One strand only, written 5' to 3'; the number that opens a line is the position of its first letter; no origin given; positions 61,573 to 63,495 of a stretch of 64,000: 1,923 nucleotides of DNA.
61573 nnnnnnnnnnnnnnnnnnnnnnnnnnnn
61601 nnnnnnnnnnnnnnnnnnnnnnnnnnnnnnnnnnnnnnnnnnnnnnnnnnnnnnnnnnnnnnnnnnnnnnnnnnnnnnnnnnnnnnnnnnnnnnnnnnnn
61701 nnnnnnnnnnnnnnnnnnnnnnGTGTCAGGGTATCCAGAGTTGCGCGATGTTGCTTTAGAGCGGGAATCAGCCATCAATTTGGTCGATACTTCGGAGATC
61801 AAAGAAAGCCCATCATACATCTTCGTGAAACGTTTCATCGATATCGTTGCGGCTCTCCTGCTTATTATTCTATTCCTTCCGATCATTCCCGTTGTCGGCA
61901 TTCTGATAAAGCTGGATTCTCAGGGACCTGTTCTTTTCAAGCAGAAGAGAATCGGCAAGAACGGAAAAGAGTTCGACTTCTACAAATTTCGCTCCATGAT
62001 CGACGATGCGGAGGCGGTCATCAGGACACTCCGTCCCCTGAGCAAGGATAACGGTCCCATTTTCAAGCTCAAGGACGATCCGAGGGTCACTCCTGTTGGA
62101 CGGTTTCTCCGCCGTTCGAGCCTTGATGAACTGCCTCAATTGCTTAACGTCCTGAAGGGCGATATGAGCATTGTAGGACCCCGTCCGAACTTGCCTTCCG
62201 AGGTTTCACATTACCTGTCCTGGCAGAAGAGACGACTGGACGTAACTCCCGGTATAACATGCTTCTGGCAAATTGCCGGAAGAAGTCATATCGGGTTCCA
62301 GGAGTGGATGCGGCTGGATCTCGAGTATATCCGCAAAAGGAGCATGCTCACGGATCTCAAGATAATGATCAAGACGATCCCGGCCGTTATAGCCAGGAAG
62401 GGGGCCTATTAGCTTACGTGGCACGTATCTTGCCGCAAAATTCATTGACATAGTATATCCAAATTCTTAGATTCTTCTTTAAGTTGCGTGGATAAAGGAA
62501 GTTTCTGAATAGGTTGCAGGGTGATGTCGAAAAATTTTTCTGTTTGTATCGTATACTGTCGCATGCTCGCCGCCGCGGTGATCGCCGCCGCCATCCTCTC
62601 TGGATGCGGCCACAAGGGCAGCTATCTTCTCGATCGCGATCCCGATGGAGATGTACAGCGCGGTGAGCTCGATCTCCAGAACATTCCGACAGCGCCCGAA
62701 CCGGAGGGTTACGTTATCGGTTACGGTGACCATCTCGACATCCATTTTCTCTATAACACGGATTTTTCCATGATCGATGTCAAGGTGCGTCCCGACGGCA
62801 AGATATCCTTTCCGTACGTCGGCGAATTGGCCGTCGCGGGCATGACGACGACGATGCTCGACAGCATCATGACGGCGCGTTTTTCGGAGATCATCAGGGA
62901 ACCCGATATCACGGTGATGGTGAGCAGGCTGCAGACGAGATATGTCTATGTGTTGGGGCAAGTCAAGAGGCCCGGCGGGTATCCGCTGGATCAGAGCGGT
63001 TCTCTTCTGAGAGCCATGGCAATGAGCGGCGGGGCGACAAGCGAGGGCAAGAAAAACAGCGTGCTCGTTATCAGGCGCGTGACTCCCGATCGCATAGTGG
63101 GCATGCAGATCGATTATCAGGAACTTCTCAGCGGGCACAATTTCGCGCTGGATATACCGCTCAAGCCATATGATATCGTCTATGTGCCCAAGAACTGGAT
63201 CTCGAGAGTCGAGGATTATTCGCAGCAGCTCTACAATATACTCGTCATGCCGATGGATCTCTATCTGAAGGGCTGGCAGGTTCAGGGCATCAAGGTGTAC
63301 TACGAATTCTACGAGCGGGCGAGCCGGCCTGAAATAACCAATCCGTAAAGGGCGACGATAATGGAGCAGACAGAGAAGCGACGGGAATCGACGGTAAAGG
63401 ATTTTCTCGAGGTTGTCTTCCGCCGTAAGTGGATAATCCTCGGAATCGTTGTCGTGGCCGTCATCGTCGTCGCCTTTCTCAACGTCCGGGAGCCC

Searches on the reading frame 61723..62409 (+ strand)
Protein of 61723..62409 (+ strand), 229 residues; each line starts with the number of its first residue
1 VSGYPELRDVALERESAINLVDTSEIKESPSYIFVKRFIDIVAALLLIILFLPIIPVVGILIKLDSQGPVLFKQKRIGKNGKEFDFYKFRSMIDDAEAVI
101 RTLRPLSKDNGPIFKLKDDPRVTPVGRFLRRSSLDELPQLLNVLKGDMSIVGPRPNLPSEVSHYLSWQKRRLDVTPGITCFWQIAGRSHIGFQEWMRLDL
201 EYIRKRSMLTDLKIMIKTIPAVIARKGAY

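Call 10: search_protein_families(library=pfam, proteins=[window:61723-62409:+])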
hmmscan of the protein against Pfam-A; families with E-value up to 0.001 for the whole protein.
window:61723-62409:+ (229 aa): 1 family
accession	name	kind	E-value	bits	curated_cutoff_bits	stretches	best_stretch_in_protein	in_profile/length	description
PF02397.22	Bac_transf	-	7.7e-69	231.2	27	1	36-223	1-178/179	Bacterial sugar transferase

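Call 12: search_protein_families(library=ncbifam, proteins=[window:61723-62409:+])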
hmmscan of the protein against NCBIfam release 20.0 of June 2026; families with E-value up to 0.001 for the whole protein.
window:61723-62409:+ (229 aa): 10 families
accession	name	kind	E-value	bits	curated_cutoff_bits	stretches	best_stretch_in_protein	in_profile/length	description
TIGR03025.1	EPS_sugtrans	subfamily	5.1e-90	302.8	295.55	1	8-229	230-445/445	exopolysaccharide biosynthesis polyprenyl glycosylphosphotransferase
NF041877.1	EPS_EpsZ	equivalog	2.5e-79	267.1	800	1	28-228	258-458/459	exopolysaccharide biosynthesis polyisoprenyl-phosphate hexose-1-phosphate transferase EpsZ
TIGR03022.1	WbaP_sugtrans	subfamily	2.9e-76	257.6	403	1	29-229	252-456/456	undecaprenyl-phosphate galactose phosphotransferase WbaP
TIGR03023.1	WcaJ_sugtrans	equivalog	1.5e-71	242.1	410.75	1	19-229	246-453/453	undecaprenyl-phosphate glucose phosphotransferase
NF052601.1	undeca_RfbP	equivalog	8.6e-65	218.4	330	1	27-227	36-242/244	undecaprenyl-phosphate galactose phosphotransferase family protein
TIGR03013.1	EpsB_2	subfamily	1.9e-54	185.5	393.35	1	33-228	252-442/443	TIGR03013 family XrtA/PEP-CTERM system glycosyltransferase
NF011751.0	PRK15204.1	equivalog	1.9e-45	155.4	907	1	31-229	275-476/476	undecaprenyl-phosphate galactose phosphotransferase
NF007518.0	PRK10124.1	equivalog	4.9e-42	144.2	684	1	32-229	270-464/464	undecaprenyl-phosphate glucose phosphotransferase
NF050817.1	PolSacchBiosHfsE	equivalog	2.5e-40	138.6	750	1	8-224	244-461/467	polysaccharide biosynthesis protein HfsE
NF045514.1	glycotran_HepC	equivalog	5.8e-28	97.7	140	1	25-155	106-211/220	heterocyst development glycosyltransferase HepC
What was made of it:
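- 61723..62412 (+): Priming polyprenyl glycosylphosphotransferase (Bac_transf, EPS_sugtrans). calls 10, 12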

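Call 14: find_related_loci(query=window:61723-62409:+, collection=genome_contigs, flank=6000)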
Query window:61723-62409:+ (229 aa) in genome_contigs; peptide patterns used: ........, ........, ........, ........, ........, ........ (x = any residue, [..] = any of these).
600 stretches matched a pattern (row limit reached: there are more); 589 encode a relative of the query (tblastn E <= 1e-3); the best 80 are kept; 80 distinct loci.
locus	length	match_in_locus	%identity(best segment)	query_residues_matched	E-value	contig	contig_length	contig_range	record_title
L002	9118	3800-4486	72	1-229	8e-112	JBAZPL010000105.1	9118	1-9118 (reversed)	MAG: Candidatus Krumholzibacteriia bacterium isolate SO_2017_SWC_29 scaffold_6528_c1_LP-4_2017, whole genome shotgun seq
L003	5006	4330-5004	76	1-225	2e-105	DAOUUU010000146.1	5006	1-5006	MAG TPA_asm: Candidatus Krumholzibacteriota bacterium isolate CSMAG_831 CSMAG_831_k141_886761_length_5006_cov_8.0000, wh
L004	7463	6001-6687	72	1-229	1e-103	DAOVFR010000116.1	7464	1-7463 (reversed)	MAG TPA_asm: Candidatus Krumholzibacteriota bacterium isolate CSMAG_1114 CSMAG_1114_k141_1595019_length_7464_cov_7.0000,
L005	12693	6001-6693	71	1-229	1e-100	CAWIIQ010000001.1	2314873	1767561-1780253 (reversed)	MAG: Candidatus Krumholzibacteria bacterium isolate MFD03804.bin.1.34 genome assembly, contig: contig_15583, whole genom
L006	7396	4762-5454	70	1-229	5e-100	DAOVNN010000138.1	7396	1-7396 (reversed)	MAG TPA_asm: Candidatus Krumholzibacteriota bacterium isolate CSMAG_1498 CSMAG_1498_k141_2770173_length_7396_cov_18.0000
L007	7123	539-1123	61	35-229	7e-80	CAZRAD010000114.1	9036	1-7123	MAG TPA_asm: uncultured bacterium isolate binchicken_co334_58 genome assembly, contig: NODE_14486_length_9036_cov_4.8923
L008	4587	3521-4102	60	36-229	2e-79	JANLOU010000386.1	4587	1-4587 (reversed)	MAG: Candidatus Eisenbacteria bacterium isolate OTE_38_metabat_53 OTE_38_k141_1171068, whole genome shotgun sequence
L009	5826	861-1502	52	15-229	1e-76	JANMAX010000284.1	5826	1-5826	MAG: bacterium isolate OTE_1_metabat_47 OTE_1_k141_2922381, whole genome shotgun sequence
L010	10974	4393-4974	56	36-229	1e-75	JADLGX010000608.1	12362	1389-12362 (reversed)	MAG: Candidatus Eisenbacteria bacterium isolate SJ457 c_000001808721, whole genome shotgun sequence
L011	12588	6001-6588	57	34-229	4e-74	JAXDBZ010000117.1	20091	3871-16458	MAG: Candidatus Eisenbacteria bacterium isolate POMEDNA-B31 Raw1_k127_649316, whole genome shotgun sequence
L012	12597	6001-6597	55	31-228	1e-70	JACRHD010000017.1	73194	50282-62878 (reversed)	MAG: Nitrospirae bacterium isolate NC_groundwater_1768_Pr3_B-0.1um_50_19 SR-2_scaffold_141_741360, whole genome shotgun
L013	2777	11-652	52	16-229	1e-69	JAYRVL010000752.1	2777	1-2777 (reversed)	MAG: Anaerolineae bacterium isolate NJ_NJASGE3bin.1 k141_1446006, whole genome shotgun sequence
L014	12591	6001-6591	55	33-229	3e-68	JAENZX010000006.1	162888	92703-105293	MAG: Thermincola ferriacetica isolate BM5_bin.18 BM5_bin18_NODE_41_length_162888_cov_8.920440, whole genome shotgun sequ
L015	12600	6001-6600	54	31-229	1e-67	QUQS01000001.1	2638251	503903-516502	Bacillus sp. RC NODE_1_length_2638251_cov_53.261345, whole genome shotgun sequence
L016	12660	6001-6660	51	10-229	3e-67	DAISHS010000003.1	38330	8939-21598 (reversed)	MAG TPA_asm: Chloroflexota bacterium isolate CTOTU1896 NODE_41_length_38330_cov_6.820536, whole genome shotgun sequence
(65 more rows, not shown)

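Call 23: find_related_loci(query=A3, collection=metagenome_contigs, flank=3000)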
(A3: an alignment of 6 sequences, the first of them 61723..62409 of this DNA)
Query A3 (229 aa) in metagenome_contigs; peptide patterns used: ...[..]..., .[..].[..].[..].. (x = any residue, [..] = any of these).
600 stretches matched a pattern (row limit reached: there are more); 429 encode a relative of the query (tblastn E <= 1e-3); the best 80 are kept; 80 distinct loci.
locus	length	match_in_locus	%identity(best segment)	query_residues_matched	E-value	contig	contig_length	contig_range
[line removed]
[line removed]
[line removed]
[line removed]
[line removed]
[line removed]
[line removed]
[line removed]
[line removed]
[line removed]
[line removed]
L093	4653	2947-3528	58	36-229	1e-77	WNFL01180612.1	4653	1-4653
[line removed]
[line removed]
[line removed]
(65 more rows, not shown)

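Call 53: find_homologous_proteins(query=window:61723-62409:+, max_evalue=1e-60)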
Query window:61723-62409:+ (229 aa): 1876 proteins with E <= 1e-60 among 8000 candidates; the best 120 are listed.
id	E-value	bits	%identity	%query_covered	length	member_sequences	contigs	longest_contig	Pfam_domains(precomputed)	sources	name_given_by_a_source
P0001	6.0e-146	502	100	100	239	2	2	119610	PF02397.23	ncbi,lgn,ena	-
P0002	7.2e-140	482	96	100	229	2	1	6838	PF02397.23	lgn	-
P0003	6.1e-130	449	88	100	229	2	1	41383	PF02397.23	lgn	-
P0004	5.3e-115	401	88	89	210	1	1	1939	PF02397.23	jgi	jgi:exopolysaccharide biosynthesis polyprenyl glycosylphosphotransferase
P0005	1.9e-112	392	76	100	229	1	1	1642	PF02397.23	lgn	-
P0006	2.8e-112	392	76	100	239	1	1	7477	PF02397.23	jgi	jgi:exopolysaccharide biosynthesis polyprenyl glycosylphosphotransferase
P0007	1.1e-111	390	76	100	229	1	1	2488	PF02397.23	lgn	-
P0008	1.1e-111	390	73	100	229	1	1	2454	PF02397.23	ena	-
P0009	1.3e-111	389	74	100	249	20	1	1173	PF02397.23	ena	-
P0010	1.6e-111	389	77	100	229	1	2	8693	PF02397.23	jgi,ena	-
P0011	1.7e-111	389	76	100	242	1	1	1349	PF02397.23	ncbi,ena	-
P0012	2.4e-111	389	75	100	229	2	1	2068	PF02397.23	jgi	-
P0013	7.5e-111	387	74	100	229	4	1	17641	PF02397.23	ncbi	-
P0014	9.8e-111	387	75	100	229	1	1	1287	PF02397.23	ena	-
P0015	1.0e-110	387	76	100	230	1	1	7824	PF02397.23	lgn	-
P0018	3.0e-110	385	73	100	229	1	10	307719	PF02397.23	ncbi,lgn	-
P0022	1.1e-109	383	76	99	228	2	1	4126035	PF02397.23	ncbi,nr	ncbi:MAG: exopolysaccharide biosynthesis polyprenyl glycosylphosphotransferase [bacterium]|nr:MAG: e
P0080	1.4e-105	370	70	100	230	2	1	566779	PF02397.23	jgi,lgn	-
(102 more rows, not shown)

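Call 54: find_encoding_contigs(protein=P0002, flank=3000, max_places=3)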
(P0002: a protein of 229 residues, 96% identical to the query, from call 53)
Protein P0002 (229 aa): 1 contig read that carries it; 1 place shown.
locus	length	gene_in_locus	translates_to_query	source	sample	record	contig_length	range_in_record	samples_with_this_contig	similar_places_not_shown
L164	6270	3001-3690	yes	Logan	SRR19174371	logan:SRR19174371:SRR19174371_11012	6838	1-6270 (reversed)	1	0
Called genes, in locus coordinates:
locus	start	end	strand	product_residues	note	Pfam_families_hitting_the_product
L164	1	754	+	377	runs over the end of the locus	PF01075:Glyco_transf_9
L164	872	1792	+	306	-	PF11306:DUF3108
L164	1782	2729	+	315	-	-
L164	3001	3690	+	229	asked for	PF02397:Bac_transf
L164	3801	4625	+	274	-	PF02563:Poly_export, PF10531:SLBB, PF22461:SLBB_2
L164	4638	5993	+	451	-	PF02706:Wzz (faint)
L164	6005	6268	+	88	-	?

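Call 55: find_encoding_contigs(protein=P0003, flank=3000, max_places=3)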
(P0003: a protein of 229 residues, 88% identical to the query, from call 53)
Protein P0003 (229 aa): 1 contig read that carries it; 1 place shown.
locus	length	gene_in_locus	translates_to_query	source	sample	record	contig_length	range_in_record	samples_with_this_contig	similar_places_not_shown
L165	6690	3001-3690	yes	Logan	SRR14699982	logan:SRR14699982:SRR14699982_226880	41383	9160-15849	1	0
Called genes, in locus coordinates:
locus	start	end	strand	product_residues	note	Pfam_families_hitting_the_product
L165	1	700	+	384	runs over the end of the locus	PF01075:Glyco_transf_9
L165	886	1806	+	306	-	PF11306:DUF3108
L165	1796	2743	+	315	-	-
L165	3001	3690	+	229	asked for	PF02397:Bac_transf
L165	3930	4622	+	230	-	PF02563:Poly_export, PF10531:SLBB, PF22461:SLBB_2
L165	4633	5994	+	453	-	-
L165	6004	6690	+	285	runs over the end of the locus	PF13191:AAA_16 (weak), PF13173:AAA_14 (weak), PF13401:AAA_22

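Call 56: find_encoding_contigs(protein=P0004, flank=3000, max_places=3)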
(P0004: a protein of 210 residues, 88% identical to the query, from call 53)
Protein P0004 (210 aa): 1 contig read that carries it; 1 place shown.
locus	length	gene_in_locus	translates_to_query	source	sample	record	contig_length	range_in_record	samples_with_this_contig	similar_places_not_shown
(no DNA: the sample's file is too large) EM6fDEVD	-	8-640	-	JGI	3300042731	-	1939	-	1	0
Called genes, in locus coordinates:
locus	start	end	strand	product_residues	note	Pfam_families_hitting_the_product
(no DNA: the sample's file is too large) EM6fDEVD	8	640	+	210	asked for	PF02397:Bac_transf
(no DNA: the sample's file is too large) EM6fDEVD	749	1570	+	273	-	PF02563:Poly_export, PF10531:SLBB, PF22461:SLBB_2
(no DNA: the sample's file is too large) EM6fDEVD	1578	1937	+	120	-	?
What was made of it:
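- Tried and rejected: P0004 (88% identity) had no retrievable DNA (call 56).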

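Call 58: find_encoding_contigs(protein=P0022, flank=10000, max_places=2)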
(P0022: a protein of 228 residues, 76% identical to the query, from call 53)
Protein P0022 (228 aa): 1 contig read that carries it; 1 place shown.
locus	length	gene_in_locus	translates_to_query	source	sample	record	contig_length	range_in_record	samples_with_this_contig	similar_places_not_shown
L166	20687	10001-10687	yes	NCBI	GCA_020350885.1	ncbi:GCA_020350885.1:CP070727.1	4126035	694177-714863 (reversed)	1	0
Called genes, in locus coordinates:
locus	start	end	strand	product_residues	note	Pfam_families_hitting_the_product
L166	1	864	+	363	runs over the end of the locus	PF01075:Glyco_transf_9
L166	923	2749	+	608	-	PF00664:ABC_membrane, PF00005:ABC_tran, PF02463:SMC_N (faint)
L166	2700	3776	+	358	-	PF01075:Glyco_transf_9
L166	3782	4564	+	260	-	PF00535:Glycos_transf_2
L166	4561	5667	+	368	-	PF00534:Glycos_transf_1, PF13692:Glyco_trans_1_4, PF13524:Glyco_trans_1_2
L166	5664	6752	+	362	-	PF13439:Glyco_transf_4, PF13579:Glyco_trans_4_4, PF00534:Glycos_transf_1, PF13692:Glyco_trans_1_4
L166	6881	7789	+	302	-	PF11306:DUF3108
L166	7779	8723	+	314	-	-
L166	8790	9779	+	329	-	PF13847:Methyltransf_31, PF08241:Methyltransf_11, PF08242:Methyltransf_12, PF13489:Methyltransf_23 (weak), PF13649:Methyltransf_25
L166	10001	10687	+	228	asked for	PF02397:Bac_transf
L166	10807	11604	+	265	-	PF02563:Poly_export, PF22461:SLBB_2, PF10531:SLBB (weak)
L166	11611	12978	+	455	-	-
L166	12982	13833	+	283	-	PF13191:AAA_16 (weak), PF13173:AAA_14 (weak), PF13401:AAA_22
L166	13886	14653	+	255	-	PF01656:CbiA (weak), PF10609:ParA (weak)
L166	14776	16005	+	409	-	-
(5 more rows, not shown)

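Call 59: find_encoding_contigs(protein=P0080, flank=10000, max_places=2)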
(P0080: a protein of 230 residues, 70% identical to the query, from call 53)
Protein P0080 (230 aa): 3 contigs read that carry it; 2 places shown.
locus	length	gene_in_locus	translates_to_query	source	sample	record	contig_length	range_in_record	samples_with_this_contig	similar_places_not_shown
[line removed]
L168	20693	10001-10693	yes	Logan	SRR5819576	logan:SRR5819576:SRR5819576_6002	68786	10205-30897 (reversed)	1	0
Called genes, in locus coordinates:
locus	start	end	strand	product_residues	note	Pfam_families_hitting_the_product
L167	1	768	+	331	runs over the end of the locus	PF20706:GT4-conflict (faint), PF13524:Glyco_trans_1_2, PF13692:Glyco_trans_1_4, PF00534:Glycos_transf_1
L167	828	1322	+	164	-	PF01467:CTP_transf_like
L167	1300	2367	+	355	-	PF01075:Glyco_transf_9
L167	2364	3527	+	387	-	PF01075:Glyco_transf_9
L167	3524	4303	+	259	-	PF00535:Glycos_transf_2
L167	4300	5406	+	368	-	PF00534:Glycos_transf_1, PF13692:Glyco_trans_1_4, PF13524:Glyco_trans_1_2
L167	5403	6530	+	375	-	PF13439:Glyco_transf_4, PF13579:Glyco_trans_4_4, PF00534:Glycos_transf_1, PF13692:Glyco_trans_1_4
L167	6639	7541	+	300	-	PF11306:DUF3108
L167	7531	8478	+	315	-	-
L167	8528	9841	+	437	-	PF13231:PMT_2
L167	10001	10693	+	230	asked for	PF02397:Bac_transf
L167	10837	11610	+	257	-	PF02563:Poly_export, PF10531:SLBB, PF22461:SLBB_2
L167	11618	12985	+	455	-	PF02706:Wzz (weak)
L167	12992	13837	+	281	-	PF13191:AAA_16 (weak), PF13401:AAA_22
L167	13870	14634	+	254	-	PF01656:CbiA (weak), PF10609:ParA (faint), PF13614:AAA_31 (weak)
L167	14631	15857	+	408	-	-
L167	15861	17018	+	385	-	PF01663:Phosphodiest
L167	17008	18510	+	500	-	PF01943:Polysacc_synt, PF13440:Polysacc_synt_3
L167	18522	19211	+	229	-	PF00535:Glycos_transf_2, PF13641:Glyco_tranf_2_3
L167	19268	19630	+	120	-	PF00892:EamA, PF10639:TMEM234 (weak)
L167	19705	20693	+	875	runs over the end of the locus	-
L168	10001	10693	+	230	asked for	PF02397:Bac_transf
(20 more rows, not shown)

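Call 60: find_encoding_contigs(protein=P0018, flank=10000, max_places=4)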
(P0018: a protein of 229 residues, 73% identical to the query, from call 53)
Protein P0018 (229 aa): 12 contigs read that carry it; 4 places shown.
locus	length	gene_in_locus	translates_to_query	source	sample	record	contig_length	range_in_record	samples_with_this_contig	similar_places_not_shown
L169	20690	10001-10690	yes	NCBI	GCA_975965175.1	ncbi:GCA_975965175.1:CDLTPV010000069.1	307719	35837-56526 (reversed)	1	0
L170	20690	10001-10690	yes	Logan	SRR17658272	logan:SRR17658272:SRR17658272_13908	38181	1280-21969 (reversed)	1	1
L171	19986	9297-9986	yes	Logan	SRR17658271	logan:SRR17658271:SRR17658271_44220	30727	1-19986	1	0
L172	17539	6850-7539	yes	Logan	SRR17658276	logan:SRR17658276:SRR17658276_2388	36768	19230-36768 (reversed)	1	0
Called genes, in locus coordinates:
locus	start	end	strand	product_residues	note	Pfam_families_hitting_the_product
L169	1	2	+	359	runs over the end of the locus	PF01075:Glyco_transf_9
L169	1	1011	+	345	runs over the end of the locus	PF00294:PfkB, PF08543:Phos_pyr_kin (weak)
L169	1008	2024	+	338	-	PF13692:Glyco_trans_1_4, PF00534:Glycos_transf_1 (weak)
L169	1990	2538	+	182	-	PF01467:CTP_transf_like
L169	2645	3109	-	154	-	-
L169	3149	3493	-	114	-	-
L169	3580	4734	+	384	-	PF01075:Glyco_transf_9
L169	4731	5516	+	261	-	PF00535:Glycos_transf_2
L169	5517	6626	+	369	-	PF00534:Glycos_transf_1, PF13692:Glyco_trans_1_4, PF13524:Glyco_trans_1_2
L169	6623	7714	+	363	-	PF13439:Glyco_transf_4, PF13579:Glyco_trans_4_4 (weak), PF00534:Glycos_transf_1, PF13692:Glyco_trans_1_4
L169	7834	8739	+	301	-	PF11306:DUF3108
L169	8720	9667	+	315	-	-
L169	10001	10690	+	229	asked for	PF02397:Bac_transf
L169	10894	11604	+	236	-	PF02563:Poly_export, PF22461:SLBB_2, PF10531:SLBB (weak)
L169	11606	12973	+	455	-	PF02706:Wzz (weak)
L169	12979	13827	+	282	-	PF13191:AAA_16 (weak), PF13604:AAA_30 (weak), PF01637:ATPase_2 (weak), PF13173:AAA_14 (faint), PF13401:AAA_22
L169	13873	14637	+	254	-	PF10609:ParA (weak), PF13614:AAA_31 (faint)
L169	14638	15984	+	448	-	-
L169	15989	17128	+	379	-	PF01663:Phosphodiest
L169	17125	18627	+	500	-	PF01943:Polysacc_synt, PF13440:Polysacc_synt_3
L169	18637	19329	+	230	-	PF00535:Glycos_transf_2, PF13641:Glyco_tranf_2_3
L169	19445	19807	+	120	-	PF00892:EamA (weak), PF10639:TMEM234 (weak)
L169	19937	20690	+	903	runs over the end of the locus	-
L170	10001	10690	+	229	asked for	PF02397:Bac_transf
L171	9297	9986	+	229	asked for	PF02397:Bac_transf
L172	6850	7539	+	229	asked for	PF02397:Bac_transf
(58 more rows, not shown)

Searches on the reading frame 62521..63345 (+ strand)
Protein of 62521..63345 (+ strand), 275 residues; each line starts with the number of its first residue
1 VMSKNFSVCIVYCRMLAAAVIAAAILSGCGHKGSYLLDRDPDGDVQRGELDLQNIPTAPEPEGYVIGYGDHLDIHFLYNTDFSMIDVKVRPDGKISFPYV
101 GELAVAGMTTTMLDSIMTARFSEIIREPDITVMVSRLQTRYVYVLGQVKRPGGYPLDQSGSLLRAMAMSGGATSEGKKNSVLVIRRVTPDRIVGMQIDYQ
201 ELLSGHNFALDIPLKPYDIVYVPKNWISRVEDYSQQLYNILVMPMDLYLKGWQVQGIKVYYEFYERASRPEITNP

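Call 10: search_protein_families(library=pfam, proteins=[window:62521-63345:+])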
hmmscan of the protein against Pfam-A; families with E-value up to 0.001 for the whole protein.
window:62521-63345:+ (275 aa): 3 families
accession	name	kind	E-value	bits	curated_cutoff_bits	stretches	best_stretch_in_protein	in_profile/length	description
PF02563.21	Poly_export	-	3.5e-18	66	28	1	59-134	2-76/77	Polysaccharide biosynthesis/export protein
PF22461.2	SLBB_2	-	2.5e-09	37.6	27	1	142-222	3-79/79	SLBB domain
PF10531.15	SLBB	-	1.1e-08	35.2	27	1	141-188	1-47/55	SLBB domain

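Call 12: search_protein_families(library=ncbifam, proteins=[window:62521-63345:+])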
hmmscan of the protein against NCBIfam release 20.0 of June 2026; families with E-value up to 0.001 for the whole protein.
window:62521-63345:+ (275 aa): 5 families
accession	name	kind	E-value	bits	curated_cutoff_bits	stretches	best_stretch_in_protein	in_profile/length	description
TIGR03027.2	pepcterm_export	equivalog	1.1e-31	109.8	180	1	63-226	2-168/169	XrtA/PEP-CTERM system exopolysaccharide export protein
TIGR03028.1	EpsE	equivalog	1.4e-26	93.3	262.65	1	64-225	2-162/239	polysaccharide export protein EpsE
NF041843.1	EpsY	equivalog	3.6e-25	88.4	320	1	56-222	45-210/211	exopolysaccharide export protein EpsY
NF011658.0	PRK15078.1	subfamily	7.3e-17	61.2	333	1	88-226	119-253/380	polysaccharide export protein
NF011722.0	PRK15175.1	equivalog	6.8e-05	21.8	456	1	89-166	107-183/355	Vi polysaccharide ABC transporter protein VexA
